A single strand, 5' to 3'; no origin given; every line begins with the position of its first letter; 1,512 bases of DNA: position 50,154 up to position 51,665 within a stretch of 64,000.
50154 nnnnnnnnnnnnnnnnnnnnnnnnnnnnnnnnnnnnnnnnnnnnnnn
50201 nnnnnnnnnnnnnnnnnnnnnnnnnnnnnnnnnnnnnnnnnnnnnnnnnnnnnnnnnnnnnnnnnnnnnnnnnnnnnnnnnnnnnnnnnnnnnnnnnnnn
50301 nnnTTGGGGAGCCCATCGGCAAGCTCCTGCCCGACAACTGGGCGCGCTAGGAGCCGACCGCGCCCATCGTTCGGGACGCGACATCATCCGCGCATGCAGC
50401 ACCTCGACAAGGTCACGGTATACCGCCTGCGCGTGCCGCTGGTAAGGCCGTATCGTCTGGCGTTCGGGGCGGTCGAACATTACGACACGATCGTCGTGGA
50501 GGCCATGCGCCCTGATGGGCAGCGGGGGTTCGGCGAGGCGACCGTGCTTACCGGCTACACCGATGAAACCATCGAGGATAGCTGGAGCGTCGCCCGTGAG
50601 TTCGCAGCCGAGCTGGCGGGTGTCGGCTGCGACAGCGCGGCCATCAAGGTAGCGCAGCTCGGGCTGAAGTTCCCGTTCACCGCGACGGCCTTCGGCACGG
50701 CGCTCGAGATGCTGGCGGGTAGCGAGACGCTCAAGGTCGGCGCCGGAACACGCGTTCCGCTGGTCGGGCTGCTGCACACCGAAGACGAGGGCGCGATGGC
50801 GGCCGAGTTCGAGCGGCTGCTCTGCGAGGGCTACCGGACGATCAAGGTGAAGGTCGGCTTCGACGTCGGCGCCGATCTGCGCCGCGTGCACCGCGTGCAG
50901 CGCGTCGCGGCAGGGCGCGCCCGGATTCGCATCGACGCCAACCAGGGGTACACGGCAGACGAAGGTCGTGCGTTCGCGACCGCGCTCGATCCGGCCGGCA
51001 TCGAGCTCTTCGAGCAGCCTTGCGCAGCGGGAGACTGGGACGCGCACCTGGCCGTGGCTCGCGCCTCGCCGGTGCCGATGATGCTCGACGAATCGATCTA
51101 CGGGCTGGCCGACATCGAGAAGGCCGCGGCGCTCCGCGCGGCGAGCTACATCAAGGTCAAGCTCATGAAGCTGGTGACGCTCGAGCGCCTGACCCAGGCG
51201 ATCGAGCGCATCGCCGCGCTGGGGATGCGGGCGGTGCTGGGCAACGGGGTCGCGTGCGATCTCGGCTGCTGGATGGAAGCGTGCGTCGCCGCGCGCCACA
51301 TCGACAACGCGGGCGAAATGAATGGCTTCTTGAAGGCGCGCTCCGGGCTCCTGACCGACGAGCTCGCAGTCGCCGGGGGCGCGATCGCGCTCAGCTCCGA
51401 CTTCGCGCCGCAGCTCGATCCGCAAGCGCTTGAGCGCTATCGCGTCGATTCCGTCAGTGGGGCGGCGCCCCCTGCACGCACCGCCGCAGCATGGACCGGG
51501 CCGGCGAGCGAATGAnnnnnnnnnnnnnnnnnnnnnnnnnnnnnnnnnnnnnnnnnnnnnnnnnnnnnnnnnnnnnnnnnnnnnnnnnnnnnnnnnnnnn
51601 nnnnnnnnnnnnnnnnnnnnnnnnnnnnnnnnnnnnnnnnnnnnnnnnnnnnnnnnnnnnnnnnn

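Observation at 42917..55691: Glutamate mutase operon without methylaspartate ammonia-lyase, fused to a three-part biotin carboxylase, TauE and a TTT transporter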

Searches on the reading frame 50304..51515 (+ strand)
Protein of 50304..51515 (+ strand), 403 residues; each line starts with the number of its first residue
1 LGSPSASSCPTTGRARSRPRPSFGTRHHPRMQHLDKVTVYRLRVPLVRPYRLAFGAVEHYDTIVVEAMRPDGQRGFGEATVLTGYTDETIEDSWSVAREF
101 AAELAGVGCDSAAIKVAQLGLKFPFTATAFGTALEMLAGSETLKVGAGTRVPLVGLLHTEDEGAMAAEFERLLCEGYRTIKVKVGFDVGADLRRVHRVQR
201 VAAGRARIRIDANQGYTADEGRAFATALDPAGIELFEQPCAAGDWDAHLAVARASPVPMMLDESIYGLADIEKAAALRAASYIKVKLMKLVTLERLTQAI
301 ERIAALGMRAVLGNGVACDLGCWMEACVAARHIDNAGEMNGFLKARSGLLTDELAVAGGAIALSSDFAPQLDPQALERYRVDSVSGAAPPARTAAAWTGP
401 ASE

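Call 5: search_protein_families(library=pfam, proteins=[window:50304-51515:+])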
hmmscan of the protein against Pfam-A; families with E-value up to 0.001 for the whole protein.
window:50304-51515:+ (403 aa): 1 family
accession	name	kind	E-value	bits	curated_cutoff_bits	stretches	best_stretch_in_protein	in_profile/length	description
PF13378.12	MR_MLE_C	-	2.2e-29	103.2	29.4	1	165-364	2-206/219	Enolase C-terminal domain-like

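Call 7: search_protein_families(library=ncbifam, proteins=[window:50304-51515:+], max_evalue=0.00001)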
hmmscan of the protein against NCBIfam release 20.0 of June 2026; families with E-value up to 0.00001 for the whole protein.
window:50304-51515:+ (403 aa): 12 families
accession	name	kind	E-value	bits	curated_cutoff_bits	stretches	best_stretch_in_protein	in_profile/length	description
TIGR01927.1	menC_gam_Gplu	equivalog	2e-27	96.3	130.55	1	40-330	1-280/307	o-succinylbenzoate synthase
TIGR02534.1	mucon_cyclo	subfamily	9.3e-25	87.4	334.95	1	38-313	5-294/368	muconate/chloromuconate family cycloisomerase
TIGR01928.1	menC_lowGC_arch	equivalog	2.3e-23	82.8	200.65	1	40-338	1-307/325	o-succinylbenzoate synthase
NF041118.1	A_G_epim_Thtga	equivalog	3.6e-21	75.7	500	1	45-290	14-268/341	L-Ala-D/L-Glu epimerase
NF003473.0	PRK05105.1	equivalog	8.7e-21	74.3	236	1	35-326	4-284/331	o-succinylbenzoate synthase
NF042940.1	racemase_DgcA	equivalog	1.6e-19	70.3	400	1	38-329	2-285/323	N-acetyl-D-Glu racemase DgcA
NF002739.0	PRK02714.1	equivalog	6.2e-19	68.6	259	1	41-274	9-235/320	o-succinylbenzoate synthase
NF002782.0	PRK02901.1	equivalog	2.2e-18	66.4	288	1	71-360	37-287/328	o-succinylbenzoate synthase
NF043002.1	HProlDhtase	equivalog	3.8e-16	58.9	500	1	150-295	132-274/366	cis-3-hydroxy-L-proline dehydratase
NF047820.1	TalGalacDh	equivalog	2.3e-09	36.7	500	1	164-286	154-277/371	L-talarate/galactarate dehydratase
NF011708.0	PRK15129.1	equivalog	2.3e-08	33.4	343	1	36-313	3-274/321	L-Ala-D/L-Glu epimerase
NF040866.1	AraD_Arch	equivalog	3e-08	33.1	650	1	168-286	155-274/372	arabinonate dehydratase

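Call 10: find_homologous_proteins(query=window:50394-51515:+, max_evalue=1e-20)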
Query window:50394-51515:+ (373 aa): 2919 proteins with E <= 1e-20 among 8000 candidates; the best 120 are listed.
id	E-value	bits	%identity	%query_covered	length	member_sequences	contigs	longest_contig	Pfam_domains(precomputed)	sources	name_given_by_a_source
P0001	1.1e-215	734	91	100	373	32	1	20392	PF13378.13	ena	-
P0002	1.8e-209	714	89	100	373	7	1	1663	PF13378.13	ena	-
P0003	2.0e-156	539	71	94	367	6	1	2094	PF13378.13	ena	-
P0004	9.9e-156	537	66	99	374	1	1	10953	PF13378.13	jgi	jgi:o-succinylbenzoate synthase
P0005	1.5e-155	536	71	94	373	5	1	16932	PF13378.13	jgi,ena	-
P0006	3.6e-155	535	72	93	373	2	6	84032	PF13378.13,PF02746.22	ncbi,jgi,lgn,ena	-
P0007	5.3e-155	534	70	95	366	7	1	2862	PF13378.13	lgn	-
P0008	2.5e-154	532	70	95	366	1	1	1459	PF13378.13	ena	-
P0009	7.8e-154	531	70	95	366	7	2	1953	PF13378.13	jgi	jgi:o-succinylbenzoate synthase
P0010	1.4e-153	530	70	94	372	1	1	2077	PF13378.13,PF02746.22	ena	-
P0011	1.7e-153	530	70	95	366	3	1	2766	PF13378.13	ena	-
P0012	2.1e-153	529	70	95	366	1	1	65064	PF13378.13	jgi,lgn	jgi:L-alanine-DL-glutamate epimerase-like enolase superfamily enzyme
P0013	5.2e-153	528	70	94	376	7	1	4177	PF13378.13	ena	-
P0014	6.7e-153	528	65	98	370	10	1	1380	PF13378.13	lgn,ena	-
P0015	1.1e-152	527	70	95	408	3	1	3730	PF13378.13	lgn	-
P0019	5.9e-152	524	69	99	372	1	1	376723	PF13378.13,PF02746.22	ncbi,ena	-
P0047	2.4e-148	513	70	94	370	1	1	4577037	PF13378.13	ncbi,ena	-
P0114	2.0e-143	496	66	94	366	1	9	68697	PF13378.13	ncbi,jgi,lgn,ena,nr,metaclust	ncbi:MAG: hypothetical protein A3F74_08305 [Betaproteobacteria bacterium RIFCSPLOWO2_12_FULL_62_58]|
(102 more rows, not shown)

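Call 11: find_encoding_contigs(protein=P0047, flank=10000, max_places=2)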
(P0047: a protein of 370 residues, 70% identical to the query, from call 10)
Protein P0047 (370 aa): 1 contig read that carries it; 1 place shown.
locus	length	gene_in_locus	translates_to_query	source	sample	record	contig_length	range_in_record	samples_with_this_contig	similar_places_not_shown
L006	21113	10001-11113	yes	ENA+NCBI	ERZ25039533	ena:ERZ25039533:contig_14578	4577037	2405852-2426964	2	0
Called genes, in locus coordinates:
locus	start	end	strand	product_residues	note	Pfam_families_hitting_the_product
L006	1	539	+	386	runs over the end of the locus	PF09994:T6SS_Tle1-like_cat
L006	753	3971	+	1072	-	PF12770:CHAT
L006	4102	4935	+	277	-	PF00656:Peptidase_C14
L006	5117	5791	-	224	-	PF01925:TauE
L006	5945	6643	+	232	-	PF00392:GntR, PF07729:FCD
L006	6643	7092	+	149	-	PF02310:B12-binding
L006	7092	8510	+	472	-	PF13941:MutL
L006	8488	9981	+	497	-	PF06368:Met_asp_mut_E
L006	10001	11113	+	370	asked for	PF13378:MR_MLE_C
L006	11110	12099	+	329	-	PF08240:ADH_N, PF00107:ADH_zinc_N, PF13602:ADH_zinc_N_2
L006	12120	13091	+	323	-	PF03401:TctC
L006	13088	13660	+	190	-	PF07331:TctB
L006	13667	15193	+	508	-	PF01970:TctA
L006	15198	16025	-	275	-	PF01209:Ubie_methyltran (weak), PF13489:Methyltransf_23, PF13847:Methyltransf_31, PF08241:Methyltransf_11, PF08242:Methyltransf_12, PF13649:Methyltransf_25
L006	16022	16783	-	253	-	PF01887:SAM_HAT_N, PF20257:SAM_HAT_C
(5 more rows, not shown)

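Call 12: find_encoding_contigs(protein=P0114, flank=10000, max_places=2)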
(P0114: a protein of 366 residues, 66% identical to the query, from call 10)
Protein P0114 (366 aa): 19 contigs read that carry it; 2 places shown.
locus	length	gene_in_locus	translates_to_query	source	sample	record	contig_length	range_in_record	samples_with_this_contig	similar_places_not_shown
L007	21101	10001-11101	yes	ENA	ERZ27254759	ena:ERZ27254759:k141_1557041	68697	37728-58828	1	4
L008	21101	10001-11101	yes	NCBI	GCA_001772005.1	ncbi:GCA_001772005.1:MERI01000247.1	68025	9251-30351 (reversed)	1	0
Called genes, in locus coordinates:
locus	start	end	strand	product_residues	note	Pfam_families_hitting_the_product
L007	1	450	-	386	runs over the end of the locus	PF02771:Acyl-CoA_dh_N, PF02770:Acyl-CoA_dh_M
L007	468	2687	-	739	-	PF02629:CoA_binding, PF13380:CoA_binding_2, PF13607:Succ_CoA_lig, PF19045:Ligase_CoA_2, PF13549:ATP-grasp_5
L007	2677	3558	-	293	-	PF00392:GntR, PF07702:UTRA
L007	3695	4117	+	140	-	PF12172:zf-ChsH2, PF01796:OB_ChsH2_C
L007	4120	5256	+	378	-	PF02803:Thiolase_C (weak), PF22691:Thiolase_C_1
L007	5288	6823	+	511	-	PF02737:3HCDH_N, PF00725:3HCDH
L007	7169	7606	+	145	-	PF03401:TctC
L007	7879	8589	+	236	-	PF02515:CoA_transf_3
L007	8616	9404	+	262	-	PF00378:ECH_1, PF16113:ECH_2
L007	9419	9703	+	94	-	PF03401:TctC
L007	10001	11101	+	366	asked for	PF13378:MR_MLE_C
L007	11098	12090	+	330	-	PF08240:ADH_N, PF00107:ADH_zinc_N, PF13602:ADH_zinc_N_2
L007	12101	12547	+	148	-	PF02310:B12-binding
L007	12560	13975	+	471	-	PF13941:MutL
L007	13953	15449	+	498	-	PF06368:Met_asp_mut_E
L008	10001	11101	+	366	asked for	PF13378:MR_MLE_C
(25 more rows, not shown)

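Call 13: find_encoding_contigs(protein=P0019, flank=10000, max_places=2)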
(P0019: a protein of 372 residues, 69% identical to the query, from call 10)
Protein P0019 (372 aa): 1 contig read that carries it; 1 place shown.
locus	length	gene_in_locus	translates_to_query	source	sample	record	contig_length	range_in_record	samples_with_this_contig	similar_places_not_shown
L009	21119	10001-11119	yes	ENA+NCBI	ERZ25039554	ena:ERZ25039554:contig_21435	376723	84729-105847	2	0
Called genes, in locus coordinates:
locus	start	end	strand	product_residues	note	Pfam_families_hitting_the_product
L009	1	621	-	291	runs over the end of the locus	PF05681:Fumerase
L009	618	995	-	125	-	PF01127:Sdh_cyt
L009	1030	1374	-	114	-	-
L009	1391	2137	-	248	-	PF13085:Fer2_3, PF13183:Fer4_8 (weak), PF13534:Fer4_17 (weak)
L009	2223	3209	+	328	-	PF01515:PTA_PTB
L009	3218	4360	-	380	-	PF00285:Citrate_synt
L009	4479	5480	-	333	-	PF13379:NMT1_2, PF09084:NMT1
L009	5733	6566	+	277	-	PF05853:BKACE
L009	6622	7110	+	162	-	PF02310:B12-binding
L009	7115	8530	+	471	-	PF13941:MutL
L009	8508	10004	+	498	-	PF06368:Met_asp_mut_E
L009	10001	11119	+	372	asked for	PF02746:MR_MLE_N (weak), PF13378:MR_MLE_C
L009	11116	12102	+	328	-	PF08240:ADH_N, PF00107:ADH_zinc_N, PF13602:ADH_zinc_N_2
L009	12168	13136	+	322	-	PF03401:TctC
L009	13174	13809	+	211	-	PF07331:TctB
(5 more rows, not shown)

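Call 15: search_solved_structures(query=window:50394-51515:+, max_evalue=1e-10, show_alignments=2)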
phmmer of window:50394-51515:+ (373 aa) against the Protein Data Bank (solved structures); distinct sequences matched with E-value up to 1e-10: 38.
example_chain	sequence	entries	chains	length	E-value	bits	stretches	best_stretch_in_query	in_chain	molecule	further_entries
1jpm_A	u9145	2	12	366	3.2e-22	82.9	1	6-301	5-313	L-Ala-D/L-Glu Epimerase | similar to chloromuconate cycloisomerase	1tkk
3rit_A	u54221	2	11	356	7.9e-22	81.6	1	11-275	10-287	Dipeptide epimerase | Putative chloromuconate cycloisomerase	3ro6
3q45_A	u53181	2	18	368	3.4e-21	79.5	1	6-292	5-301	Mandelate racemase/muconate lactonizing enzyme family; possible chloromuconate cycloisomer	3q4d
2p88_A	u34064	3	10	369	5.1e-21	78.9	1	6-300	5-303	Mandelate racemase/muconate lactonizing enzyme family protein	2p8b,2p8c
3s5s_A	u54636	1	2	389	5.6e-20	75.5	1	6-300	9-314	Mandelate racemase/muconate lactonizing enzyme family protein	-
3r0k_A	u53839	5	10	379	7.5e-19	71.8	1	11-296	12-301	Enzyme of enolase superfamily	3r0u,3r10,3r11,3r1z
2zad_A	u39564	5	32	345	6.2e-18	68.8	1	13-284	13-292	Muconate cycloisomerase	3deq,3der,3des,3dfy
3ik4_A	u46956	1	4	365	7.5e-17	65.2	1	7-297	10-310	Mandelate racemase/muconate lactonizing protein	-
1bkh_A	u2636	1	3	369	9.7e-17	64.8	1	7-263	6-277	MUCONATE LACTONIZING ENZYME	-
2muc_A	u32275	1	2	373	1e-16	64.8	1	7-263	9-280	PROTEIN (MUCONATE CYCLOISOMERASE)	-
1muc_A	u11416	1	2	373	1e-16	64.7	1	7-263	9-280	MUCONATE LACTONIZING ENZYME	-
3fcp_A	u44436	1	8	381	1.2e-16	64.6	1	7-261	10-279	L-Ala-D/L-Glu epimerase, a muconate lactonizing enzyme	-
3muc_A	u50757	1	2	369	1.3e-16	64.4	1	7-263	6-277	PROTEIN (MUCONATE CYCLOISOMERASE)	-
3ct2_A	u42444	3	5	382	2.2e-16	63.7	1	10-278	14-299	Muconate cycloisomerase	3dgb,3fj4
5fjr_A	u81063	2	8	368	3e-16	63.2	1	5-293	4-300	O-SUCCINYLBENZOATE SYNTHASE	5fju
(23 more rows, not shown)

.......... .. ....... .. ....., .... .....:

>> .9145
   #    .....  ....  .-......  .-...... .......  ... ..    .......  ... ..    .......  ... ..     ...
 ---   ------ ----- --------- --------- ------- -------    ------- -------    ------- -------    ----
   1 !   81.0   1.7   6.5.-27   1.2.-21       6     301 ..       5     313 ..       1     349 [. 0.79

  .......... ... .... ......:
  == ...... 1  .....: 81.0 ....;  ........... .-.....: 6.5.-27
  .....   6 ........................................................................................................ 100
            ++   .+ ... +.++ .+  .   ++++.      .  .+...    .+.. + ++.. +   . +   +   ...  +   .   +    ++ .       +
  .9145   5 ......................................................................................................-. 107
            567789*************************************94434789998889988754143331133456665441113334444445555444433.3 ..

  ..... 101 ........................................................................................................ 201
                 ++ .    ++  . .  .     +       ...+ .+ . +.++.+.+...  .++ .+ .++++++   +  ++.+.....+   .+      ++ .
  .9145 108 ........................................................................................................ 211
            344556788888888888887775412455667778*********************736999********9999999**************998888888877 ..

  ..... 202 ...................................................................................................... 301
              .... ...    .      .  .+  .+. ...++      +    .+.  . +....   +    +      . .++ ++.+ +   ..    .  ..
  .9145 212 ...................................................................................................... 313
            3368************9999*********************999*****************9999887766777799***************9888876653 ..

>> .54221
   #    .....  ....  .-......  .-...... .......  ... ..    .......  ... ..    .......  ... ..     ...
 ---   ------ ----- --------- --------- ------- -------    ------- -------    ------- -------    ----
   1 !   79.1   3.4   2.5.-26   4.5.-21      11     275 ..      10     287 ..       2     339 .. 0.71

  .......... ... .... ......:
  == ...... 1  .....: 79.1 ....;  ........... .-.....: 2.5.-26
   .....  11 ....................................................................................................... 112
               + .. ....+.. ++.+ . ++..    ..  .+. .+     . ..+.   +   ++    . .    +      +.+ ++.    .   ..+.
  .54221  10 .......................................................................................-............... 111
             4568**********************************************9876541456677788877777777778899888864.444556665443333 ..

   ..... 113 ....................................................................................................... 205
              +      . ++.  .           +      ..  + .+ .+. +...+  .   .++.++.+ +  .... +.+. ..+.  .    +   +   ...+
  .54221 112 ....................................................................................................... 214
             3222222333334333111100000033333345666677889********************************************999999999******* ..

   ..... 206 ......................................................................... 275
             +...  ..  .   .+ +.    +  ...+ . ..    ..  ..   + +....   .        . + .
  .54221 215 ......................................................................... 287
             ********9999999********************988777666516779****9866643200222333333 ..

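Call 19: find_related_loci(query=A1, collection=genome_contigs, flank=10000)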
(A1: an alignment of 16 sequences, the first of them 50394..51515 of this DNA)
Query A1 (373 aa) in genome_contigs; peptide patterns used: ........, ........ (x = any residue, [..] = any of these).
561 stretches matched a pattern; 541 encode a relative of the query (tblastn E <= 1e-3); the best 80 are kept; 80 distinct loci.
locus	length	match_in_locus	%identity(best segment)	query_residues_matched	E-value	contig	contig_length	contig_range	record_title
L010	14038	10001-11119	92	1-373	0e+0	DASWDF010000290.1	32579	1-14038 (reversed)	MAG TPA_asm: Casimicrobiaceae bacterium isolate SMAG_U2728 k141_1575413, whole genome shotgun sequence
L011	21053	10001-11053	71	4-354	4e-158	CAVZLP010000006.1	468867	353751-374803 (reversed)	MAG: uncultured beta proteobacterium isolate MFD06085.bin.2.144 genome assembly, contig: contig_28036, whole genome shot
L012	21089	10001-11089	68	4-364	2e-156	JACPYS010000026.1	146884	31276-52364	MAG: Betaproteobacteria bacterium isolate NC_groundwater_869_Pr1_S2p5_64_25 Montesol18_S2p5_coassembly_scaffold_406402,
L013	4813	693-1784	66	3-366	1e-158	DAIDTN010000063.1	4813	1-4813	MAG TPA_asm: Burkholderiales bacterium isolate clean1806 k141_23142, whole genome shotgun sequence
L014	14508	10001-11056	70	3-354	6e-155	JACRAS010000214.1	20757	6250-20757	MAG: Betaproteobacteria bacterium isolate NC_groundwater_1600_Pr3_B-0.1um_63_13 SR-2_scaffold_141_3291315, whole genome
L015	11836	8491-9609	64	1-373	4e-154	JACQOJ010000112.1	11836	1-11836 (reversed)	MAG: Betaproteobacteria bacterium isolate NC_groundwater_1278_Ag_S-0.2um_63_71 S_p2_S4_coassembly_k141_2900100, whole ge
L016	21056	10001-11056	70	1-352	3e-154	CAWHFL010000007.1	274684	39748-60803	MAG: uncultured beta proteobacterium isolate MFD00822.bin.1.141 genome assembly, contig: contig_39101, whole genome shot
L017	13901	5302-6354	70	4-354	3e-152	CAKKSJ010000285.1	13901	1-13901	Burkholderiales bacterium isolate Hainich-H52-bin064-1 genome assembly, contig: H52-bin064_1_Hain_H52_02um_R2_3066_lengt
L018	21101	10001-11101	69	3-371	7e-151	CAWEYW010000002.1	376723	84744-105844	MAG: uncultured beta proteobacterium isolate MFD05942.bin.1.462 genome assembly, contig: contig_21435, whole genome shot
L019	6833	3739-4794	65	4-355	3e-150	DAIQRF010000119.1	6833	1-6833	MAG TPA_asm: Casimicrobiaceae bacterium isolate CTOTU41304 NODE_8441_length_6833_cov_4.508114, whole genome shotgun sequ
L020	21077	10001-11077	71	4-366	1e-152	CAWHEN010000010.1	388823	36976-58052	MAG: uncultured beta proteobacterium isolate MFD00822.bin.2.37 genome assembly, contig: contig_97499, whole genome shotg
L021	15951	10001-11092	65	1-365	1e-149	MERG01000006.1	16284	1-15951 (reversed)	MAG: Betaproteobacteria bacterium RIFCSPLOWO2_12_FULL_62_13 rifcsplowo2_12_scaffold_10494, whole genome shotgun sequence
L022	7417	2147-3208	66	1-355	3e-149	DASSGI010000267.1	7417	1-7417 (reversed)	MAG TPA_asm: Casimicrobiaceae bacterium isolate SMAG_U1029 k141_354599, whole genome shotgun sequence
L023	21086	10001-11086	68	1-366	5e-149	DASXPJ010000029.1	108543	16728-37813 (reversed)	MAG TPA_asm: Casimicrobiaceae bacterium isolate SMAG_U5405 k141_5260432, whole genome shotgun sequence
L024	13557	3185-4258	68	1-359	1e-148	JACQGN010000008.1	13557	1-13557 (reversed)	MAG: Betaproteobacteria bacterium isolate NC_groundwater_1074_Ag_S2p5_64_289 S_2p5_S6_coassembly_k141_247920, whole geno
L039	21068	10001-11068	64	9-364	3e-138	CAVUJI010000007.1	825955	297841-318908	MAG: uncultured beta proteobacterium isolate MFD01721.bin.2.93 genome assembly, contig: contig_6221, whole genome shotgu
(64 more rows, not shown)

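Call 60: search_protein_families(library=ncbifam, proteins=[L039:8395-9171:+], max_evalue=1e-10)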
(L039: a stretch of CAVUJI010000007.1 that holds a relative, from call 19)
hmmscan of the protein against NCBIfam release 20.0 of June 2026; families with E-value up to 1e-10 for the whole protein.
L039:8395-9171:+ (258 aa): 214 families (the best 25 are shown)
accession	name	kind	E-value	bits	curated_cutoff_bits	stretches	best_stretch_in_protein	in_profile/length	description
NF004791.0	PRK06138.1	equivalog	6.3e-76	255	312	1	1-246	1-251/252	SDR family oxidoreductase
NF005559.1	PRK07231.1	subfamily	7.1e-72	241.9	215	1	2-246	1-249/249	glucose 1-dehydrogenase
NF004818.0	PRK06172.1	equivalog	1.8e-71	240.4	336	1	1-244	3-250/253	SDR family oxidoreductase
NF004198.0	PRK05653.1-3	equivalog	6.1e-69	232.2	296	1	3-244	5-246/248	3-oxoacyl-ACP reductase FabG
NF009466.0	PRK12826.1-2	subfamily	1.1e-67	228.2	222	1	6-244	4-244/248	3-oxoacyl-ACP reductase FabG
NF052558.1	MBtsdlDhBudC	equivalog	9.3e-66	221.9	270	1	4-244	2-241/250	meso-2,3-butanediol dehydrogenase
NF005309.0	PRK06841.1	subfamily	2.7e-65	220.4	286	1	2-245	12-253/255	GolD/DthD family dehydrogenase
TIGR01830.1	3oxo_ACP_reduc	equivalog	2.8e-64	217.1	297.75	1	9-243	2-237/239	3-oxoacyl-[acyl-carrier-protein] reductase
NF004778.0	PRK06124.1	equivalog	1e-63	215.2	303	1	2-246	8-254/256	SDR family oxidoreductase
NF005469.0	PRK07063.1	equivalog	1.4e-63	214.9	306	1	2-243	4-253/260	SDR family oxidoreductase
NF009093.0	PRK12429.1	subfamily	5.1e-63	212.8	258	1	1-246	1-258/259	3-hydroxybutyrate dehydrogenase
NF004197.0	PRK05653.1-1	equivalog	8.6e-63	212.3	332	1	2-244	4-246/249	3-oxoacyl-ACP reductase FabG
NF009384.0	PRK12743.1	equivalog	1.8e-61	207.6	264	1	4-246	5-249/258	SDR family oxidoreductase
NF005067.0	PRK06484.1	equivalog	2e-60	204.8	713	1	4-246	8-253/524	short chain dehydrogenase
NF053702.1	TrHdxCHCADhChcB1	equivalog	3.6e-60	203.4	400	1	2-247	1-243/250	trans-4-hydroxycyclohexanecarboxylate dehydrogenase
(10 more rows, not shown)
